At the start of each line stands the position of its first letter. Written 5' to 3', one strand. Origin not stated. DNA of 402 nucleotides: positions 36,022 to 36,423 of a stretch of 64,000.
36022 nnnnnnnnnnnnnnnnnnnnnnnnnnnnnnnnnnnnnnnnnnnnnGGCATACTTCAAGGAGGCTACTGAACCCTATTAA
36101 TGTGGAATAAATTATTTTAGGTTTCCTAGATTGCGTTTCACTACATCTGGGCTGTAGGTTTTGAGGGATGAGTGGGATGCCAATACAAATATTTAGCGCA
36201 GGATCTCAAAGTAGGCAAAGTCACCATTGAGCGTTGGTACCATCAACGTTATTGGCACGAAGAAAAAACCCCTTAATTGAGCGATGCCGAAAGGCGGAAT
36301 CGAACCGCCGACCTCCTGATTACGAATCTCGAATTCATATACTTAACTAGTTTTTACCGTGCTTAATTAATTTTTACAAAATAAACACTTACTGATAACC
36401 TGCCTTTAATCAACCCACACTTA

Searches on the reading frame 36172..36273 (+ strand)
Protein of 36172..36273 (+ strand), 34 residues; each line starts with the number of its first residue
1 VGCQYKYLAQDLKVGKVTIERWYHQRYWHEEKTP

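Call 66: search_protein_families(library=pfam, proteins=[window:36172-36273:+], max_evalue=10)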
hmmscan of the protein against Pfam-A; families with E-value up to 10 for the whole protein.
seq(34 aa): 2 families
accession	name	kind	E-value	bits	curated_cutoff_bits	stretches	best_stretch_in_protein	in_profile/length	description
PF07037.17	YfeC-like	-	0.088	13.5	22.9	1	8-34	6-32/122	Transcription regulator YfeC-like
PF07022.19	Phage_CI_repr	-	0.2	12.5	22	1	4-24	13-34/65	Bacteriophage CI repressor helix-turn-helix domain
